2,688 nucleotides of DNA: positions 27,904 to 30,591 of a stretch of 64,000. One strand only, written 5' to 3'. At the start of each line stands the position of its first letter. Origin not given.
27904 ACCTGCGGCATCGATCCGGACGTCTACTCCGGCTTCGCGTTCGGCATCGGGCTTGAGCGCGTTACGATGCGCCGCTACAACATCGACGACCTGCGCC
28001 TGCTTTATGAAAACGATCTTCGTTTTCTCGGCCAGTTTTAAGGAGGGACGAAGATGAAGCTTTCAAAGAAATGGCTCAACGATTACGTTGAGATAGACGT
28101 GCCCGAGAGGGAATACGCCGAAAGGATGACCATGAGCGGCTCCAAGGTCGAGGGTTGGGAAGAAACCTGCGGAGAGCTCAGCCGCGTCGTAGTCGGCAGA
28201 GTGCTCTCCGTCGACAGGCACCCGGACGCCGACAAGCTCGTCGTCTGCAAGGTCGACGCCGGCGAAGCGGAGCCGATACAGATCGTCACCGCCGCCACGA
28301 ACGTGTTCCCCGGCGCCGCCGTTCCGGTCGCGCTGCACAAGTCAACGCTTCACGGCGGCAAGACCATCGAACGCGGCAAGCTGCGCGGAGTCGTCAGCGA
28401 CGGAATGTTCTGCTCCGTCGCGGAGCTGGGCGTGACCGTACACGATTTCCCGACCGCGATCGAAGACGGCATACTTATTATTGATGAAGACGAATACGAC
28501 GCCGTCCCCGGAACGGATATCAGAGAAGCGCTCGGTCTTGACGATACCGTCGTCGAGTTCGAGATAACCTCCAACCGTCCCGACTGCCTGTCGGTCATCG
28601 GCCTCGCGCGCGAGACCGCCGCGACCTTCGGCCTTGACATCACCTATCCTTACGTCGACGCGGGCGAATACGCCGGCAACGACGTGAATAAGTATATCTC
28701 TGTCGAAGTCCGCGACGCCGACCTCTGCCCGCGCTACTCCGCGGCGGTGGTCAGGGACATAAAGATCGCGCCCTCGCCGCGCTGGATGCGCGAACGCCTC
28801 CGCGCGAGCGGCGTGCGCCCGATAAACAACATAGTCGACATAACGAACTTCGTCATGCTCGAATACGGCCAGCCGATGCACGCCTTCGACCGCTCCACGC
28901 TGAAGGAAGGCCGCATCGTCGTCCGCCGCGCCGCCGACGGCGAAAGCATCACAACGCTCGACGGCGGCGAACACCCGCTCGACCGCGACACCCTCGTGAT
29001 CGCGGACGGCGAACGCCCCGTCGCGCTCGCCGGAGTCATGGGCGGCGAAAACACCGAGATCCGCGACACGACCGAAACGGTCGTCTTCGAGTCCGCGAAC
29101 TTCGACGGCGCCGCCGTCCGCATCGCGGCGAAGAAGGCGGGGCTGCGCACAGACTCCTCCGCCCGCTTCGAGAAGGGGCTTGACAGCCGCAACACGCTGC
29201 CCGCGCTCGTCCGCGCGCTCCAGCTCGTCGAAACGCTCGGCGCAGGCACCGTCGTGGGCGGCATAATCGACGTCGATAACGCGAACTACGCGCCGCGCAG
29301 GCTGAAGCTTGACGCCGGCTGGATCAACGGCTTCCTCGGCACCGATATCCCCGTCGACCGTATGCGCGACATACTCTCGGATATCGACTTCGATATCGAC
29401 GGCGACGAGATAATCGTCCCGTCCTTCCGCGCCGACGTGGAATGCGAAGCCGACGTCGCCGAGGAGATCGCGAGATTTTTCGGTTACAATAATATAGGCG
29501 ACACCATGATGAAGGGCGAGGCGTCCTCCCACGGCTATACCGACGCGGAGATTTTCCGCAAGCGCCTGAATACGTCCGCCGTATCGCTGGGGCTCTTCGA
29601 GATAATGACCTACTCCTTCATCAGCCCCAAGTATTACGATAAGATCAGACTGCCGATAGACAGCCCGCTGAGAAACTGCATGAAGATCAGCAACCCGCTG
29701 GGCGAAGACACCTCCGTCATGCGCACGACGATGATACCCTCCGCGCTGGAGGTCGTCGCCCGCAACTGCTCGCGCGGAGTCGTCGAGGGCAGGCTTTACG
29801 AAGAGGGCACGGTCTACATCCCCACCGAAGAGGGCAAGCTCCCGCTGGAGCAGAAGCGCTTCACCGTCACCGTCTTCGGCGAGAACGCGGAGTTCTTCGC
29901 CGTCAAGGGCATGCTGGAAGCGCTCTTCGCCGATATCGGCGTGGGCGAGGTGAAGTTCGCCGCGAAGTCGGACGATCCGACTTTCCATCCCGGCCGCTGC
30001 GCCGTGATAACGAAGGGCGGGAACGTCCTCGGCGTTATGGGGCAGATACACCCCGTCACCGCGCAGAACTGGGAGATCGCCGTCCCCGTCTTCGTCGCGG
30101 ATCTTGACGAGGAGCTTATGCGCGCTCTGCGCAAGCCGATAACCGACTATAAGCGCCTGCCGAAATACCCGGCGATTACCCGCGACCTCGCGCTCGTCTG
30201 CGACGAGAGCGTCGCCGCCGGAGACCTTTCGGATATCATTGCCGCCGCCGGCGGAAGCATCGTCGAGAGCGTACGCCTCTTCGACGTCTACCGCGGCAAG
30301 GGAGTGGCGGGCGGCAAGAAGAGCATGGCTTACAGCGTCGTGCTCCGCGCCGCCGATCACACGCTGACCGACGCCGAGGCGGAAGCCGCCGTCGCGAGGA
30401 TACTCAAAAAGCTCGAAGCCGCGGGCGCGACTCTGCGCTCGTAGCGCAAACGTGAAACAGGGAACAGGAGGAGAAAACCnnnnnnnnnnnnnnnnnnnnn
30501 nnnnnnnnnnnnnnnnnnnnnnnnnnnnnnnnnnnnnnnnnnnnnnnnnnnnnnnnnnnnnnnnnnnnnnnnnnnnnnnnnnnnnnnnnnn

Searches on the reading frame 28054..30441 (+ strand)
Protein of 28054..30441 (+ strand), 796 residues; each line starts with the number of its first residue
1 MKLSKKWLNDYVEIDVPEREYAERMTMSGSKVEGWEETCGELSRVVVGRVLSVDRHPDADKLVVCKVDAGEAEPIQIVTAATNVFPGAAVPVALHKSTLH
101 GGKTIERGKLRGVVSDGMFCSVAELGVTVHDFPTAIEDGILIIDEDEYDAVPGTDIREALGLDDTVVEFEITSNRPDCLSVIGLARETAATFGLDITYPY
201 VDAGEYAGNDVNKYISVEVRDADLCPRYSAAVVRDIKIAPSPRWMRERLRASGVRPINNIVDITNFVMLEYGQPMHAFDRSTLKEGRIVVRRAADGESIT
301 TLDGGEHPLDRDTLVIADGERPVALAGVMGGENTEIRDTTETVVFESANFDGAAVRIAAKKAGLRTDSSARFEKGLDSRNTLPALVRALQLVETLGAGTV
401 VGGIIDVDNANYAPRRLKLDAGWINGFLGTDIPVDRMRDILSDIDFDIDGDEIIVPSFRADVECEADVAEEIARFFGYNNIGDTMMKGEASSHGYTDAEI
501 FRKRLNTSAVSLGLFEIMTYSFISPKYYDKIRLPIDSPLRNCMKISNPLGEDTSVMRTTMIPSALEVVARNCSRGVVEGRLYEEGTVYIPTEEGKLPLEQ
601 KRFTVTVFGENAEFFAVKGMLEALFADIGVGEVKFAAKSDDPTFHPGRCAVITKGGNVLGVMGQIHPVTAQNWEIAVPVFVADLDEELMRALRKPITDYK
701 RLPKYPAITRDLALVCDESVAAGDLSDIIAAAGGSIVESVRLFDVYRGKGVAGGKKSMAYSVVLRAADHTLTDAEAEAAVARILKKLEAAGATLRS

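Call 77: list_cluster_members(proteins=[window:28054-30441:+, window:47194-48957:+, window:48979-50355:+, window:58055-59437:+, P0001, window:34288-35883:+, window:35935-36765:+])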
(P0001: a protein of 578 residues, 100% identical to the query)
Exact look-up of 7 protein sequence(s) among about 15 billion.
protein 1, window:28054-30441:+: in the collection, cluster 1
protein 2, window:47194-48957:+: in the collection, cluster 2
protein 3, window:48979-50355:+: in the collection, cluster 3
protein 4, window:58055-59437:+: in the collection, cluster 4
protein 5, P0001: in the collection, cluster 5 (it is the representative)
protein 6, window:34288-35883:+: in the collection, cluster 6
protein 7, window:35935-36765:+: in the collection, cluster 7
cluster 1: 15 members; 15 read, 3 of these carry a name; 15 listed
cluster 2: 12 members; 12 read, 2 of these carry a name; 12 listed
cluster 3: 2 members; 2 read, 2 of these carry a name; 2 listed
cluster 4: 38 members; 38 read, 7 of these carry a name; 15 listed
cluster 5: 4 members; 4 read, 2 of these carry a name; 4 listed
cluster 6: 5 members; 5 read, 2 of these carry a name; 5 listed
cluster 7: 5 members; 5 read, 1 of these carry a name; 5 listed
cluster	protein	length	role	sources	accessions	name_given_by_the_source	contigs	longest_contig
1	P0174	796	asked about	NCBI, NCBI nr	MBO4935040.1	MAG: phenylalanine--tRNA ligase subunit beta [Clostridia bacterium] | phenylalanine--tRNA ligase subunit beta [Clostridia bacterium]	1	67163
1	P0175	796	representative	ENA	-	-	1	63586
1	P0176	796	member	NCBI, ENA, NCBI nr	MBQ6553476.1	MAG: phenylalanine--tRNA ligase subunit beta [Clostridia bacterium] | phenylalanine--tRNA ligase subunit beta [Clostridia bacterium]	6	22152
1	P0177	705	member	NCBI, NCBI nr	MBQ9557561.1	MAG: phenylalanine--tRNA ligase subunit beta, partial [Clostridia bacterium] | phenylalanine--tRNA ligase subunit beta [Clostridia bacterium]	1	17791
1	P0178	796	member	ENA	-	-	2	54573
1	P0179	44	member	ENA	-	-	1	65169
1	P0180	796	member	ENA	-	-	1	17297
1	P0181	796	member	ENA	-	-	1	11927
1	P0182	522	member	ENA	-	-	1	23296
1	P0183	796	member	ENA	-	-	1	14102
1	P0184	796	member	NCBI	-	-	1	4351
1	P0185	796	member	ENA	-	-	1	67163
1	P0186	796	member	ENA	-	-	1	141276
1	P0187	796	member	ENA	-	-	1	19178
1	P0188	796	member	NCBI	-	-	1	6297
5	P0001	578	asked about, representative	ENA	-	-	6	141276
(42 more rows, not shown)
